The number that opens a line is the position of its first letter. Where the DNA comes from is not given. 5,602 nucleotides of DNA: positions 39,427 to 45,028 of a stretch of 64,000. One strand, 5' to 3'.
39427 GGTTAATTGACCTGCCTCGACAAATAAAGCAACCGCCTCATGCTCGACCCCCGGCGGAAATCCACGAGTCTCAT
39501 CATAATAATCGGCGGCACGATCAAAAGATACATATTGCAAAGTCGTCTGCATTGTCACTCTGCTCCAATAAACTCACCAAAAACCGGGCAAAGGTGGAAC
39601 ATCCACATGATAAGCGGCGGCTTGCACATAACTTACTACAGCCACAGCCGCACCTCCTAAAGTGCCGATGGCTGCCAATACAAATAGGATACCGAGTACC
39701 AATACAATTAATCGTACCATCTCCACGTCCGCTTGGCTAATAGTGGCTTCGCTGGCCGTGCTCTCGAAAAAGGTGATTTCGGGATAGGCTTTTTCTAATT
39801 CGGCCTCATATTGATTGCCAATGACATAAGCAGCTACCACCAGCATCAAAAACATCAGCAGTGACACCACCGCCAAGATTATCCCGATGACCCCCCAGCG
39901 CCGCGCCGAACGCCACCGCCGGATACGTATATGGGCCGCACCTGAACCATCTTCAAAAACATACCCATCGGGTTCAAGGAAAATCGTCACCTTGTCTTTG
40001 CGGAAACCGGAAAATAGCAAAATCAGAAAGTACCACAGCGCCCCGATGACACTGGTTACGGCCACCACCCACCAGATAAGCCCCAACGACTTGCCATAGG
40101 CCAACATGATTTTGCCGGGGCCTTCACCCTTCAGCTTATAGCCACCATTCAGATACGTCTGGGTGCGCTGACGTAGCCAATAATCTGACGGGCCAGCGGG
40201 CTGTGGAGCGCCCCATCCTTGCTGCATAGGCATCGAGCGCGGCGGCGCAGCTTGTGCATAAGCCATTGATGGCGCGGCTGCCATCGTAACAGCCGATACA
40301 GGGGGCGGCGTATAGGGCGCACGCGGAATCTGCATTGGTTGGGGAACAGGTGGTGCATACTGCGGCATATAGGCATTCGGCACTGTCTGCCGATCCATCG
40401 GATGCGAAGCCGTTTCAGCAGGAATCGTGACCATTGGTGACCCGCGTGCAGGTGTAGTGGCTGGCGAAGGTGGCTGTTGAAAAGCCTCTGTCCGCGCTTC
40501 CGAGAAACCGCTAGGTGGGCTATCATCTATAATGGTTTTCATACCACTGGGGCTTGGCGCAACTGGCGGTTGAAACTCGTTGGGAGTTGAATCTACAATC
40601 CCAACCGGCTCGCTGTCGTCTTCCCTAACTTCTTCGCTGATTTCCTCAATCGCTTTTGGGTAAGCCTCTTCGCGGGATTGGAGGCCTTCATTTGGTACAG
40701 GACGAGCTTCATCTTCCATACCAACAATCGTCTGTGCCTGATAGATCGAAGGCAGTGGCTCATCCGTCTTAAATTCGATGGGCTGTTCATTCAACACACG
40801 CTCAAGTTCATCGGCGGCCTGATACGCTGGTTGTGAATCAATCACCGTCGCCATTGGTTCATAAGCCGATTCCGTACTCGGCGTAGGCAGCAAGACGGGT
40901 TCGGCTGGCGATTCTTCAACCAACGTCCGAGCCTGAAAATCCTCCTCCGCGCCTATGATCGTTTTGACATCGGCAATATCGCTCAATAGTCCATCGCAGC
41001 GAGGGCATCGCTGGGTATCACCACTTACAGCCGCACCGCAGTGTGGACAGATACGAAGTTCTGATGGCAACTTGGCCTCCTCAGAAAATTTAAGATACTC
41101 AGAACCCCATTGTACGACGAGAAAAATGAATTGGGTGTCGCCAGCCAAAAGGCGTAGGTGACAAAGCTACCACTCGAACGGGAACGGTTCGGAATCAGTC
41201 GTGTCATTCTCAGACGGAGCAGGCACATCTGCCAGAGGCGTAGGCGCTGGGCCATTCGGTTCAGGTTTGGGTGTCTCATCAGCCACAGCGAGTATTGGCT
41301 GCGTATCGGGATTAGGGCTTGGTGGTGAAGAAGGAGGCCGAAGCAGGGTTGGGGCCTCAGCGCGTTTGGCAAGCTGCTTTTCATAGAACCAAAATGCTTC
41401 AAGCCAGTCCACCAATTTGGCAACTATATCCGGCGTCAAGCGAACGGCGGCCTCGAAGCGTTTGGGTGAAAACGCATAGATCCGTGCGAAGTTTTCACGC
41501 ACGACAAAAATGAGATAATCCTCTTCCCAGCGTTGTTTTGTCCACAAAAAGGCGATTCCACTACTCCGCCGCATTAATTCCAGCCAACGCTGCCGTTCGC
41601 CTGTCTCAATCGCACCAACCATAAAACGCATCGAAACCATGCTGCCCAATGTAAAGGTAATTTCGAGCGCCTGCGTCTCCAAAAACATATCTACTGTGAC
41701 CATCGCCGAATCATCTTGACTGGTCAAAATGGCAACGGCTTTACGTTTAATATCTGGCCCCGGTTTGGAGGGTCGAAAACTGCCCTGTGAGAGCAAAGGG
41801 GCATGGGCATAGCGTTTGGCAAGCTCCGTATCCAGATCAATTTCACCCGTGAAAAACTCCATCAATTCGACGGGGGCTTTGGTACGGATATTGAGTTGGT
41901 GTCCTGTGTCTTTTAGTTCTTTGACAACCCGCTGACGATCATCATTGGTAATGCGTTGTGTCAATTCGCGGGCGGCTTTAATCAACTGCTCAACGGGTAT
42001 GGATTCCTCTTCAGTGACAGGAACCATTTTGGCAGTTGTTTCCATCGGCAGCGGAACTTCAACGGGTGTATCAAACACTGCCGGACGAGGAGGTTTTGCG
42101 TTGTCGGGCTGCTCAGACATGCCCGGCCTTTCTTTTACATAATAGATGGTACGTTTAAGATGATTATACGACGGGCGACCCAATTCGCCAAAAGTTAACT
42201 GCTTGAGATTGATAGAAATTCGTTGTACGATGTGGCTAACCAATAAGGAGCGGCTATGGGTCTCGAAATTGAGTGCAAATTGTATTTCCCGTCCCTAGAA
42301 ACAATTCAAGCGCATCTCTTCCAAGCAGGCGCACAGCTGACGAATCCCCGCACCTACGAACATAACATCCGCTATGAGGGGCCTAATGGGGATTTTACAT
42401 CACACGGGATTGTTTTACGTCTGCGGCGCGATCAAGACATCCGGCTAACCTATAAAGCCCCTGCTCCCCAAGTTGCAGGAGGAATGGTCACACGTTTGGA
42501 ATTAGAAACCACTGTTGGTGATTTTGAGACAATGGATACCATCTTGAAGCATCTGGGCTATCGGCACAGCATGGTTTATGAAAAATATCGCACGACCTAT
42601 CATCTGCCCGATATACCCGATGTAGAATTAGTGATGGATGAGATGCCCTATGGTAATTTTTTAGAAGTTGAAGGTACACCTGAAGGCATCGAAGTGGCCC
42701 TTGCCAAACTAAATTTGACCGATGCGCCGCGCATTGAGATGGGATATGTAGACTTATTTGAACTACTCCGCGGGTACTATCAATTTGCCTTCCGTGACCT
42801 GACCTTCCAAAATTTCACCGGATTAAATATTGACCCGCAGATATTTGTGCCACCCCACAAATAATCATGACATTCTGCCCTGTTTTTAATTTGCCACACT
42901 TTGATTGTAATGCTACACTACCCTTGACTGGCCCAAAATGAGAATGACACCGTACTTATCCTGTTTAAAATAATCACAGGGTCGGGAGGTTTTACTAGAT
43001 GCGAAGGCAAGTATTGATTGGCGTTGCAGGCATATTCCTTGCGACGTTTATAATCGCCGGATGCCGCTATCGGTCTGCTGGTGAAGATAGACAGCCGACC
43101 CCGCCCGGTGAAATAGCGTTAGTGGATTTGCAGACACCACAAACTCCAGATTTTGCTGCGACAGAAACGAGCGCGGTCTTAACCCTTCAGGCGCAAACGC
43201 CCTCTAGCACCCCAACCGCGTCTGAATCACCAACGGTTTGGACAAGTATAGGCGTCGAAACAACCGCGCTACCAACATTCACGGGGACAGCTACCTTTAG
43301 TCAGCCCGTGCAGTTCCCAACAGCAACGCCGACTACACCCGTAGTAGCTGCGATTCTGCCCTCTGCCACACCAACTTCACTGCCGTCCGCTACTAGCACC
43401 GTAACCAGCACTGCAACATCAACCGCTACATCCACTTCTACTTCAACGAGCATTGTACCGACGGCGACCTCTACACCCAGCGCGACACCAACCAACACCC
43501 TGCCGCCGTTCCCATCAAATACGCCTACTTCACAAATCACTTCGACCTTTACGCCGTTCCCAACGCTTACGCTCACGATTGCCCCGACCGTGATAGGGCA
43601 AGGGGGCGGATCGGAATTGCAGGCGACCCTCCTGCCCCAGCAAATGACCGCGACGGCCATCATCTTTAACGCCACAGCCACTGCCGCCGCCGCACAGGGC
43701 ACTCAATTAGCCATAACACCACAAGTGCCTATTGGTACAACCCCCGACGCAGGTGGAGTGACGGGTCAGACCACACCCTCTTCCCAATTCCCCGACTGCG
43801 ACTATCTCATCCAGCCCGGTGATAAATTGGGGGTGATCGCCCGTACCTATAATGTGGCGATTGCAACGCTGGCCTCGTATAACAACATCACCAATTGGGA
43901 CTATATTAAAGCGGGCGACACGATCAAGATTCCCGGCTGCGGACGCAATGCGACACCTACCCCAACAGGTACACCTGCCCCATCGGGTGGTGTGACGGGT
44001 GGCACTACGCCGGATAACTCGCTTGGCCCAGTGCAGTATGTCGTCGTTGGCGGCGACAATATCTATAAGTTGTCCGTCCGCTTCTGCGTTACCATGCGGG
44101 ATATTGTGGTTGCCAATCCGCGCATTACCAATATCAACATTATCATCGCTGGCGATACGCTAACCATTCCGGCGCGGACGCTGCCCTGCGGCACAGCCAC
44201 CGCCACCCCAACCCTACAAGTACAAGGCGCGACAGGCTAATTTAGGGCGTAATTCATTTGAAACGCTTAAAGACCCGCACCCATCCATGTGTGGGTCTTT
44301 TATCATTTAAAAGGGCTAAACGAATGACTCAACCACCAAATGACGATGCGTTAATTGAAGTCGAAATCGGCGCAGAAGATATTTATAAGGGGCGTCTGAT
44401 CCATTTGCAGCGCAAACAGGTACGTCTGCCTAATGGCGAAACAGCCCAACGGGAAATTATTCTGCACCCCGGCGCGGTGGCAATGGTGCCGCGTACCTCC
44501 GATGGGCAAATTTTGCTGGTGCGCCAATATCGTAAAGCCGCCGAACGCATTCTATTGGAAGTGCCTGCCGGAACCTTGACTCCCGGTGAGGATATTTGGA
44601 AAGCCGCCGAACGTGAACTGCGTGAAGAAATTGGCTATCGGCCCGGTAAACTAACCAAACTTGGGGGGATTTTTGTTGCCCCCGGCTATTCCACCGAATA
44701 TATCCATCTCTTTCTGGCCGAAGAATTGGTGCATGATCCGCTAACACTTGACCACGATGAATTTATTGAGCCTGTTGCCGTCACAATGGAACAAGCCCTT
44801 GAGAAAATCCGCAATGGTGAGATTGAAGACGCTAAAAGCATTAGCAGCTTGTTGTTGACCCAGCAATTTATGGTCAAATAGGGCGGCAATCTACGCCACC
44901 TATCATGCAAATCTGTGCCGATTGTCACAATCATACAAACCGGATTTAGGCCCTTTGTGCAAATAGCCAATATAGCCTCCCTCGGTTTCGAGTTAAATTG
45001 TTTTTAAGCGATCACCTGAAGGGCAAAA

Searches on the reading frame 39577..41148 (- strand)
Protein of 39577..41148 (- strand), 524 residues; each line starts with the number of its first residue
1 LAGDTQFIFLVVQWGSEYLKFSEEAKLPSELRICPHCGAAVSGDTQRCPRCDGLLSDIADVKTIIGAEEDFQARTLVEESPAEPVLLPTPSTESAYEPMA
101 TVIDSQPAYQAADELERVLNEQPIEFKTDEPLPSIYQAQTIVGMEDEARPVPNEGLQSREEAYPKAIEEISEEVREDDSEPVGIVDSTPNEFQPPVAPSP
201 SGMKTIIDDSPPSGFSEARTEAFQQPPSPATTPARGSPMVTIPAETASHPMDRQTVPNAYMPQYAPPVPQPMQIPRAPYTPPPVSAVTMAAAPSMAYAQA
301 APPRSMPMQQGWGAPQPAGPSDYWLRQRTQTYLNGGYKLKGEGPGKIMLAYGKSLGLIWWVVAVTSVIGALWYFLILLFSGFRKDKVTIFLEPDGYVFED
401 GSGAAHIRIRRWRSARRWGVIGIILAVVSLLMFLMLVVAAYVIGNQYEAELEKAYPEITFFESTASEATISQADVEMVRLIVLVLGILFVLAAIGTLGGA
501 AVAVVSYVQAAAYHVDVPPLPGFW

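Call 16: search_protein_families(library=pfam, proteins=[window:39577-41148:-], max_evalue=0.001)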
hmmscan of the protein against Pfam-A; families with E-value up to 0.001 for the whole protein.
window:39577-41148:- (524 aa): 0 families

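Call 27: search_protein_families(library=pfam, proteins=[window:39577-41148:-], max_evalue=10)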
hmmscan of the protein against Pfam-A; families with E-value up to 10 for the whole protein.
window:39577-41148:- (524 aa): 15 families
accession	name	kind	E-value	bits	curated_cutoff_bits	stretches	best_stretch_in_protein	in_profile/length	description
PF12773.13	DZR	-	0.0026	18.3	27.3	1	27-52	8-31/45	Double zinc ribbon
PF13240.11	Zn_Ribbon_1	-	0.0028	17.8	25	1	34-51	2-19/23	zinc-ribbon domain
PF24287.1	DUF7475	-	0.0041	17.8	31.3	1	484-515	43-74/115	Family of unknown function (DUF7475)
PF17032.10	Zn_ribbon_15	-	0.042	15.1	28.9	1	30-51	51-72/73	zinc-ribbon family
PF23455.1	DUF7129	-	0.047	13.9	30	1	34-59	14-41/45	Domain of unknown function (DUF7129)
PF18912.6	DZR_2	-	0.16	12.2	27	1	34-55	10-31/56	Double zinc ribbon domain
PF13248.11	Zn_ribbon_3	-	0.17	11.8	27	1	33-51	4-22/26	zinc-ribbon domain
PF10571.15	UPF0547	-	0.23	12.1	29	2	24-38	7-21/26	Uncharacterised protein family UPF0547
PF24460.1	DUF7575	-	0.26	11.1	28.5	0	34-39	6-11/28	Domain of unknown function (DUF7575)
PF13273.12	DUF4064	-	0.5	11.1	32.1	1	420-498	7-77/102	Protein of unknown function (DUF4064)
PF06728.19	PIG-U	-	0.58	9.6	24.5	1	354-384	241-271/378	GPI transamidase subunit PIG-U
PF13453.11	Zn_ribbon_TFIIB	-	2.1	8.3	22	0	44-64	18-38/41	Transcription factor zinc-finger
PF24463.1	DUF7577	-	3.8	7.6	28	0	32-51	3-22/27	Domain of unknown function (DUF7577)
PF19626.4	DUF6131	-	7.6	7.3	25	1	420-438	30-48/59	Family of unknown function (DUF6131)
PF12760.12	Zn_ribbon_IS1595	-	8.8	6.8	25.4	0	32-39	19-26/46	Transposase zinc-ribbon domain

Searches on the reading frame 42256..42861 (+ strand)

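Call 43: search_protein_families(library=pfam, proteins=[window:42256-42861:+], max_evalue=0.0001)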
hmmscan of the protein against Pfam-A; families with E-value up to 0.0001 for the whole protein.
window:42256-42861:+ (202 aa): 1 family
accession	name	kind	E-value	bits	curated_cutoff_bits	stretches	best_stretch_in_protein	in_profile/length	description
PF01928.26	CYTH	-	3.4e-14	53.5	23.2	1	3-141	2-146/179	CYTH domain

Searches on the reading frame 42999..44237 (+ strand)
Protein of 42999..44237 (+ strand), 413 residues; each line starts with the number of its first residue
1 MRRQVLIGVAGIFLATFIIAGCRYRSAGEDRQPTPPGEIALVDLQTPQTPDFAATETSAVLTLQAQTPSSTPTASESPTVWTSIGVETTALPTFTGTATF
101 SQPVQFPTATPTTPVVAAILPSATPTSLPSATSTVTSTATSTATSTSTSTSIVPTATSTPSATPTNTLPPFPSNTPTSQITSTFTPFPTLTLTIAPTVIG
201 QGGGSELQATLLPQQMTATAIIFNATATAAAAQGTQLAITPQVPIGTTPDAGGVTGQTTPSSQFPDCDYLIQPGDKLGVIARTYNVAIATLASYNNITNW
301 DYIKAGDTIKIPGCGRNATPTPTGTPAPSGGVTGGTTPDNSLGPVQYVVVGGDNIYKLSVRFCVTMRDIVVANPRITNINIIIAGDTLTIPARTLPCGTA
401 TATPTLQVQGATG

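Call 43: search_protein_families(library=pfam, proteins=[window:42999-44237:+], max_evalue=0.0001)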
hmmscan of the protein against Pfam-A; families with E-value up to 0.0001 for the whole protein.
window:42999-44237:+ (413 aa): 2 families
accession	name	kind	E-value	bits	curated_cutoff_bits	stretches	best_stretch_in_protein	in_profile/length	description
PF01476.26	LysM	-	2.9e-16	59.6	20.9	2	269-312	1-43/43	LysM domain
PF23473.1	LysM3_LYK4_5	-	1.8e-05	25.2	29.3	0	347-383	5-39/48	LYK4/5 LysM3 domain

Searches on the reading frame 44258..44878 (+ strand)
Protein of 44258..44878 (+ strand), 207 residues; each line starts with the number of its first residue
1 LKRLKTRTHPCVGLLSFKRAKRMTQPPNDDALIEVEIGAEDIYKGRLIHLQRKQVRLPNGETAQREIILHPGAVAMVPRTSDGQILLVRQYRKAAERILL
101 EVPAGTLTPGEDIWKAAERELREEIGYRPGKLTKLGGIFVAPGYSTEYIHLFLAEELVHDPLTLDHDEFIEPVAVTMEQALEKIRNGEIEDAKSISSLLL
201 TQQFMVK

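Call 43: search_protein_families(library=pfam, proteins=[window:44258-44878:+], max_evalue=0.0001)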
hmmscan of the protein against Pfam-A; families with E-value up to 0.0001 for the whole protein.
window:44258-44878:+ (207 aa): 1 family
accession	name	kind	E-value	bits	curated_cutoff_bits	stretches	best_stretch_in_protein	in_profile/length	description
PF00293.34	NUDIX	-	1.3e-19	71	21.1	1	70-190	2-126/134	NUDIX domain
